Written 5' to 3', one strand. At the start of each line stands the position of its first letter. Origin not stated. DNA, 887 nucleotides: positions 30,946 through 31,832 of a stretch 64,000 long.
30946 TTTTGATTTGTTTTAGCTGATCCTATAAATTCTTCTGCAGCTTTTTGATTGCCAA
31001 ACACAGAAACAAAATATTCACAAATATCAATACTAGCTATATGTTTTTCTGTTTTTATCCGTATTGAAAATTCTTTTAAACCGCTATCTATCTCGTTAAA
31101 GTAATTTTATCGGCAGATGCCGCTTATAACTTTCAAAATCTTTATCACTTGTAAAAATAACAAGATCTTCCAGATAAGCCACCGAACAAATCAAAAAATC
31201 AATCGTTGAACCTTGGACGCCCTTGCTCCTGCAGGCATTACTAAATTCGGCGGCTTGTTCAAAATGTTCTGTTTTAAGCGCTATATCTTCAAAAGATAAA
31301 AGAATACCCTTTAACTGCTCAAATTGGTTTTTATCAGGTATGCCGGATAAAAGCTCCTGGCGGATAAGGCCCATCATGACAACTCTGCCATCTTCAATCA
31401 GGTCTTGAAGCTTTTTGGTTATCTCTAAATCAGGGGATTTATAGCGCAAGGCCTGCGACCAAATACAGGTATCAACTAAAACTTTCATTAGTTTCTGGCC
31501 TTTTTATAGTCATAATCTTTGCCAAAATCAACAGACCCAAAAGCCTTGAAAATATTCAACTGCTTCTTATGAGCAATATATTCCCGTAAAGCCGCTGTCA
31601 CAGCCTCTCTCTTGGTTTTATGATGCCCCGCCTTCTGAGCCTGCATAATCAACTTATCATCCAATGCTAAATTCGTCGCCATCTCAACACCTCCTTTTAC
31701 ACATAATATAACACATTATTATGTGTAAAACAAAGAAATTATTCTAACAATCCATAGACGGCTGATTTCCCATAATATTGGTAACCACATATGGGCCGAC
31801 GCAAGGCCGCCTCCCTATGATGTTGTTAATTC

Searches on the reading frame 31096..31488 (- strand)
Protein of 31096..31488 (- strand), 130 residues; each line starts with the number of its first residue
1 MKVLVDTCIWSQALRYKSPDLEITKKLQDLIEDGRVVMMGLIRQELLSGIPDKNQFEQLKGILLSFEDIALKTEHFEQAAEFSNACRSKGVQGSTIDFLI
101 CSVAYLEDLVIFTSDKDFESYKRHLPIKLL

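Call 72: search_protein_families(library=pfam, proteins=[window:31096-31488:-], max_evalue=0.01)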
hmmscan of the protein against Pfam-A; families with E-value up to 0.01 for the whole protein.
window:31096-31488:- (130 aa): 1 family
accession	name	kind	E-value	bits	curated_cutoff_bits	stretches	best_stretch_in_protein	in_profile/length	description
PF01850.27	PIN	-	8.8e-12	46.1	23.6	1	3-122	1-118/120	PIN domain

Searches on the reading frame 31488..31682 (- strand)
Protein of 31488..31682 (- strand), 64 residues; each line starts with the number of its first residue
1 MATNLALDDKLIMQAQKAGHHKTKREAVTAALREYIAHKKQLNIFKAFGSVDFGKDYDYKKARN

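Call 72: search_protein_families(library=pfam, proteins=[window:31488-31682:-], max_evalue=0.01)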
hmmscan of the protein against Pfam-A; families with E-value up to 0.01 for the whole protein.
window:31488-31682:- (64 aa): 1 family
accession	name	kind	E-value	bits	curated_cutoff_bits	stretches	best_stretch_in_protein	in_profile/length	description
PF09957.15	VapB_antitoxin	-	3.5e-17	62.5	23.4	1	1-44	1-44/47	Bacterial antitoxin of type II TA system, VapB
